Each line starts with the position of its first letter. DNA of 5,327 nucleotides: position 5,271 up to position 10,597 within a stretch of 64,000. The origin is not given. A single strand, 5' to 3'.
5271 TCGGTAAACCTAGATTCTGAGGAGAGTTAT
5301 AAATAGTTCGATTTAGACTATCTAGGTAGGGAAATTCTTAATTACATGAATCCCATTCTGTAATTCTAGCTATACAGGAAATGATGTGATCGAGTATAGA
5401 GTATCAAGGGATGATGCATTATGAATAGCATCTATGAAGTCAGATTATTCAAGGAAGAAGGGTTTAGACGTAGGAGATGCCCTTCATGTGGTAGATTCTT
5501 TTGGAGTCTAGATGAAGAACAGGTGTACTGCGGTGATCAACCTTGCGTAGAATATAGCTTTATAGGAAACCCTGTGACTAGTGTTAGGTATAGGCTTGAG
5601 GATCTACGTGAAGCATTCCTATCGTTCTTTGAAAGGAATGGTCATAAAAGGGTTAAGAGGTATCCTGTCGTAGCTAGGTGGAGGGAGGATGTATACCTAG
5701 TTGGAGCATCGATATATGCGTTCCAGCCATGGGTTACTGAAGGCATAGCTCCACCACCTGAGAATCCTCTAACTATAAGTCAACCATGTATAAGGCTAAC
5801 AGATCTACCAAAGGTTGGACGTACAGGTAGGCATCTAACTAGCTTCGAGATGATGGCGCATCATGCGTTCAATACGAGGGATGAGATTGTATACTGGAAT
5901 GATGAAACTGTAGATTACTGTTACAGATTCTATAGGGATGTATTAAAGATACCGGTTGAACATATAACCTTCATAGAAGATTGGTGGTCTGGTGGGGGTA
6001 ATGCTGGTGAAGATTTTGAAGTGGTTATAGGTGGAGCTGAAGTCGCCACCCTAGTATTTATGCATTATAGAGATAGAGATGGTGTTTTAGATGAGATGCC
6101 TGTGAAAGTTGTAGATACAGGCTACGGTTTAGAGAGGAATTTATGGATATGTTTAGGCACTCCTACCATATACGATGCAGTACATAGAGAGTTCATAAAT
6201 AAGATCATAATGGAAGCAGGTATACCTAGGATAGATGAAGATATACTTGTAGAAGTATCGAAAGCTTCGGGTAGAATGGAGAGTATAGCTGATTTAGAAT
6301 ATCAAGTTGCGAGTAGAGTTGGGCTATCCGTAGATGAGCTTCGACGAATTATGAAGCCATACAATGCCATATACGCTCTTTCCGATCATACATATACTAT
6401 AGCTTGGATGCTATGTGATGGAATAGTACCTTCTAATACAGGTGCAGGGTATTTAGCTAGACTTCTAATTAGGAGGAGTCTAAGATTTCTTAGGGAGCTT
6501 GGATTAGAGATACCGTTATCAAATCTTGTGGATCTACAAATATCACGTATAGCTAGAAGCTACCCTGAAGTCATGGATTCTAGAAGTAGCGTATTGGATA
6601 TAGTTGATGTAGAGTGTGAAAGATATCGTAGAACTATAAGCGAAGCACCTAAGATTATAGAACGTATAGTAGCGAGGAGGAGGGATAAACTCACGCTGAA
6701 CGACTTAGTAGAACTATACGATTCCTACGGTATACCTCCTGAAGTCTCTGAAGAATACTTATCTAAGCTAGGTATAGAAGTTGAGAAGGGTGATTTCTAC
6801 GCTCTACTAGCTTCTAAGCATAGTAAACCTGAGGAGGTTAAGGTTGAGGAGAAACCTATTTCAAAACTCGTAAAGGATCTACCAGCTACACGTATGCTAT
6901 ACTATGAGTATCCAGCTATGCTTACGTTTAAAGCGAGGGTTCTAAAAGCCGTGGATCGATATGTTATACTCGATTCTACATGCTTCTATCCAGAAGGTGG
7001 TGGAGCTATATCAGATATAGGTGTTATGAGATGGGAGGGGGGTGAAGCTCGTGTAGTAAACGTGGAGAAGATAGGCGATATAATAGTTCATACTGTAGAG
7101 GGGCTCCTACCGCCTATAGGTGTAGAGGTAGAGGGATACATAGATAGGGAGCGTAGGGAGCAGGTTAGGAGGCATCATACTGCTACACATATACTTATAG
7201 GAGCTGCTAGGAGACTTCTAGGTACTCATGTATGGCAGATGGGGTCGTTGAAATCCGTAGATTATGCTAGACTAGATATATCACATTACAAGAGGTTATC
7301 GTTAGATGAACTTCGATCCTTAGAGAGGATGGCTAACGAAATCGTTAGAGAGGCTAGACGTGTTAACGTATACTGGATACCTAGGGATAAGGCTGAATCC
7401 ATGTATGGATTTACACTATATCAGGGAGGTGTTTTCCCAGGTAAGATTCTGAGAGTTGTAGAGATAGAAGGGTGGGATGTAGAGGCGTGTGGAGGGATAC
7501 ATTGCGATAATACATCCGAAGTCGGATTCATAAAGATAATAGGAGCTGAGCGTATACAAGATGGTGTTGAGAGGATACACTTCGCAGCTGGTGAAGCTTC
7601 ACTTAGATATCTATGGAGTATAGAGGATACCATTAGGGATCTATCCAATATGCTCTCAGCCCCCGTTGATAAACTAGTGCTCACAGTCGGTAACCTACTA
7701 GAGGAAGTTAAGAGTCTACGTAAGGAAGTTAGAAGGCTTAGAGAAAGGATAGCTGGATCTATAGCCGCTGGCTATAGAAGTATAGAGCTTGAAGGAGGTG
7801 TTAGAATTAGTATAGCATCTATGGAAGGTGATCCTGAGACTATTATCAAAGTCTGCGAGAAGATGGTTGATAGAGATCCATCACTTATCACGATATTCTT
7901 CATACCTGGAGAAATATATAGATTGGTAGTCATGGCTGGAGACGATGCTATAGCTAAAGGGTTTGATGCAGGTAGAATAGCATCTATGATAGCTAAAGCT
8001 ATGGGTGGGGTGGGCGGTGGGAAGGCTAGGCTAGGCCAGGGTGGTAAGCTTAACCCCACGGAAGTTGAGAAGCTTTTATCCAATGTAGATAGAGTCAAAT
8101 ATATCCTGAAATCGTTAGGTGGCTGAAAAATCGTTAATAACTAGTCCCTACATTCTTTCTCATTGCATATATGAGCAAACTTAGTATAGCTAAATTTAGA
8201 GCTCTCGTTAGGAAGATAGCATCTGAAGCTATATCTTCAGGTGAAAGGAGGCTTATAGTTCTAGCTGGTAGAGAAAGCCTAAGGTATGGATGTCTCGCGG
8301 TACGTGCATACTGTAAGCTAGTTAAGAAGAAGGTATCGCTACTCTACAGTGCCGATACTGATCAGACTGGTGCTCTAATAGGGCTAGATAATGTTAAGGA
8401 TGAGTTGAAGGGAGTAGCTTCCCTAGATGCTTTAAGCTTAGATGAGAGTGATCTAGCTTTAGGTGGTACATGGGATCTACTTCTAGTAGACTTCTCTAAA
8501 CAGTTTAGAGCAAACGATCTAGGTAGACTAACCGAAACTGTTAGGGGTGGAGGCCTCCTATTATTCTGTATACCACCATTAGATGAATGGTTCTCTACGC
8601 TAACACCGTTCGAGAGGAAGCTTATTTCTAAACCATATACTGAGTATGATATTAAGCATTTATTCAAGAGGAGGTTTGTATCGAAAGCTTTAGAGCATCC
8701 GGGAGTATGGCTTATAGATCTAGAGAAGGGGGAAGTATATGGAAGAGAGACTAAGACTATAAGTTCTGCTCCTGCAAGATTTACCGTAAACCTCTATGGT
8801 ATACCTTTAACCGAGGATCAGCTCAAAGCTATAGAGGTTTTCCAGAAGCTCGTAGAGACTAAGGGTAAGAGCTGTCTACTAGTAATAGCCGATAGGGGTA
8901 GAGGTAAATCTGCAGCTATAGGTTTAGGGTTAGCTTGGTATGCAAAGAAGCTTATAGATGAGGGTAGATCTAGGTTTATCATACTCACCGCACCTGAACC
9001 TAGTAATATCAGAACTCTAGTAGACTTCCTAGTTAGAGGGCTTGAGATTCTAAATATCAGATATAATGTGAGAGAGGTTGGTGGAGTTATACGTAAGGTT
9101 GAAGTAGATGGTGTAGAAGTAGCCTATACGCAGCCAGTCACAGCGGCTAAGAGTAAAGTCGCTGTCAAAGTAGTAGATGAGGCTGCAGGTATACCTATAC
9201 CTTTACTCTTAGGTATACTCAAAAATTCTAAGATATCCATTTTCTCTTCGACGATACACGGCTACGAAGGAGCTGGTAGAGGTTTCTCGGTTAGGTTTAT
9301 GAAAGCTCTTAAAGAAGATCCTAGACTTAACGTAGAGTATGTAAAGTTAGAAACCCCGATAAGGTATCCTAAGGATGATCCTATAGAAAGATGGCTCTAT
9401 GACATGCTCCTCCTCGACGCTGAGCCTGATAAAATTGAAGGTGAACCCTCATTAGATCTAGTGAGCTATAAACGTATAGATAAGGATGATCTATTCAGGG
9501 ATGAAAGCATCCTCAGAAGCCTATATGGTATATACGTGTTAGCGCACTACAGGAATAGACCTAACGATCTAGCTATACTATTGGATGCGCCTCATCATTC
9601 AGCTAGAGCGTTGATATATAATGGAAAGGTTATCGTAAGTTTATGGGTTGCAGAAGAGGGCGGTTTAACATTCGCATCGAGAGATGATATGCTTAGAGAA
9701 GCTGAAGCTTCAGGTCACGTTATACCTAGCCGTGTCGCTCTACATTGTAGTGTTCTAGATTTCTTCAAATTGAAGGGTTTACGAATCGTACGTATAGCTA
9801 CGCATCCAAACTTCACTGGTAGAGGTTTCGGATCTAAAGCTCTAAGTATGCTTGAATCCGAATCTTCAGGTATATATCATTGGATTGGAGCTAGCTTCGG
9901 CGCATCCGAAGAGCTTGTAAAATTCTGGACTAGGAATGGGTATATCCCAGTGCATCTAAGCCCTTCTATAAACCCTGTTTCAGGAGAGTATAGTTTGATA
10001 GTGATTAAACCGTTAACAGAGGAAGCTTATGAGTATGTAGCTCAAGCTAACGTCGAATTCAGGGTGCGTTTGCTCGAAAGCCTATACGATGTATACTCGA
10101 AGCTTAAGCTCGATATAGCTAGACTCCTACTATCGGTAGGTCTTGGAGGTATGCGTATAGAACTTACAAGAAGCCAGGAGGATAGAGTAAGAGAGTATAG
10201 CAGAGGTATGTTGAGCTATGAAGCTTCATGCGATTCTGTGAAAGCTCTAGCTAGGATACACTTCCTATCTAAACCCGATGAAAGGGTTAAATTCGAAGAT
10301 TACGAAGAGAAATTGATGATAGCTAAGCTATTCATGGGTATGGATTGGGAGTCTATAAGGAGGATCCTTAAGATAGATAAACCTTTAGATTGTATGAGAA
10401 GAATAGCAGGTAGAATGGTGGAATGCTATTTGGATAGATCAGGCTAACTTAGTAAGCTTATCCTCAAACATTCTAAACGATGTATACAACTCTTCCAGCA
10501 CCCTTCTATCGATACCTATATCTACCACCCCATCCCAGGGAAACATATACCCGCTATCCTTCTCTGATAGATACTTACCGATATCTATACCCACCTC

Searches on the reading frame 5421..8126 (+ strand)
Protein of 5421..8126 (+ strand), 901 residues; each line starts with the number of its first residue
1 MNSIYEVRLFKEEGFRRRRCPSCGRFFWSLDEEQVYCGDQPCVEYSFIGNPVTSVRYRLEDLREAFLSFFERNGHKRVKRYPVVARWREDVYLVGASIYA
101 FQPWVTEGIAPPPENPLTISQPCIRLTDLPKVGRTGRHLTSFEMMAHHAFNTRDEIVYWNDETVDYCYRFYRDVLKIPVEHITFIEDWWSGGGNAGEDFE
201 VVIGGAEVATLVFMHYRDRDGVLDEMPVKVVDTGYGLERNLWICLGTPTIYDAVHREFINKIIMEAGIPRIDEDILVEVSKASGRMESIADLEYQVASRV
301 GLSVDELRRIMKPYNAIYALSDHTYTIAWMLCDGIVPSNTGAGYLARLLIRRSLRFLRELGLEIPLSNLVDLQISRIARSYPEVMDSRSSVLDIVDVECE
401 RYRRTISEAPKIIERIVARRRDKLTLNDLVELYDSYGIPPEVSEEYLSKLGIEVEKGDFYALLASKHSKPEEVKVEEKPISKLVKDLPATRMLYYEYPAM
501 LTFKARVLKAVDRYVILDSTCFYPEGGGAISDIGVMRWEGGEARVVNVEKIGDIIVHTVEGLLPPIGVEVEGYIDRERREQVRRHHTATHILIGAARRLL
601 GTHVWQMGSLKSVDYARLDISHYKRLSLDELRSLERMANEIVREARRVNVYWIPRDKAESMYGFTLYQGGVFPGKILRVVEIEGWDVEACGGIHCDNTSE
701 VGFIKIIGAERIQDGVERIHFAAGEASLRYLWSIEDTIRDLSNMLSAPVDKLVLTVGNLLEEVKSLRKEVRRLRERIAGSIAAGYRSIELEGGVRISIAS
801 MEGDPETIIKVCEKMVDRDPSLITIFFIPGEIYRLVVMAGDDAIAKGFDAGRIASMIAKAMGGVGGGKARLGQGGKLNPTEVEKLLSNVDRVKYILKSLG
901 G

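Call 28: search_protein_families(library=pfam, proteins=[window:5421-8126:+], max_evalue=0.001)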
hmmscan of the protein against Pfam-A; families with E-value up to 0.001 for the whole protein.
window:5421-8126:+ (901 aa): 3 families
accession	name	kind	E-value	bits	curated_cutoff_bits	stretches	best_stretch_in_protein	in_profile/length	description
PF01411.24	tRNA-synt_2c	-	8.5e-120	401.3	30.3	1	62-577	2-551/552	tRNA synthetases class II (A)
PF07973.19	tRNA_SAD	-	1.1e-14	54.5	24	1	677-719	1-43/44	Threonyl and Alanyl tRNA synthetase second additional domain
PF02272.25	DHHA1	-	3.4e-05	24.7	25.9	1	808-891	18-98/102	DHHA1 domain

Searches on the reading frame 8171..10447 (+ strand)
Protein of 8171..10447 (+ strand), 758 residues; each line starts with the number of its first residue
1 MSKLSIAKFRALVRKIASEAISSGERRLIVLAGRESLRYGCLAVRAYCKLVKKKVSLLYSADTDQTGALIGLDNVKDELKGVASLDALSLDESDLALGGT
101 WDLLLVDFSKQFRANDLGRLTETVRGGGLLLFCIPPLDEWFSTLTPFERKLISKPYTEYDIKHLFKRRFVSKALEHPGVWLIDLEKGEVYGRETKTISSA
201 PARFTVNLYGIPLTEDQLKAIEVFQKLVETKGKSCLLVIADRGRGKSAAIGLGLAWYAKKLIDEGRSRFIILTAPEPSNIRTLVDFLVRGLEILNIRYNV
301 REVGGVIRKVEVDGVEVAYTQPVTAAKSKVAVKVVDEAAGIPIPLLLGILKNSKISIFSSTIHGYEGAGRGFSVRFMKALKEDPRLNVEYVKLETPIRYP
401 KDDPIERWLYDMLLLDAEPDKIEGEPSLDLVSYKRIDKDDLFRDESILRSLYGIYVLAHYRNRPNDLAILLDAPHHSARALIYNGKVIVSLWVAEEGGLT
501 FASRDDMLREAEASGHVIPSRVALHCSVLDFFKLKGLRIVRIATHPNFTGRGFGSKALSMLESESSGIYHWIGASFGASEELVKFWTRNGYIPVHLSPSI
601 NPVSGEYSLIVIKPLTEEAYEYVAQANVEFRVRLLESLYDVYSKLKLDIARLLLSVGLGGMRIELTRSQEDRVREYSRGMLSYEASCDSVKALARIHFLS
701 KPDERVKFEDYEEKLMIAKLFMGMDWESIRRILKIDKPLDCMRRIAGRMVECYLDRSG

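Call 28: search_protein_families(library=pfam, proteins=[window:8171-10447:+], max_evalue=0.001)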
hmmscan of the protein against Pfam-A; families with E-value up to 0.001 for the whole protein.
window:8171-10447:+ (758 aa): 4 families
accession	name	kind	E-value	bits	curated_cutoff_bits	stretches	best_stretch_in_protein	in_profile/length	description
PF05127.21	NAT10_TcmA_helicase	-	5.1e-51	173.5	22.7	1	238-416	2-176/176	RNA cytidine acetyltransferase NAT10/TcmA, helicase domain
PF13718.12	GNAT_acetyltr_2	-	5.2e-37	127.9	24.6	2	451-563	2-123/229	GNAT acetyltransferase 2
PF08351.18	TmcA_N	-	4.9e-31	108.4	22.7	1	13-183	3-178/178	tRNA(Met) cytidine acetyltransferase TmcA, N-terminal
PF13401.12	AAA_22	-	0.00058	20.6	27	0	231-339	3-94/130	AAA domain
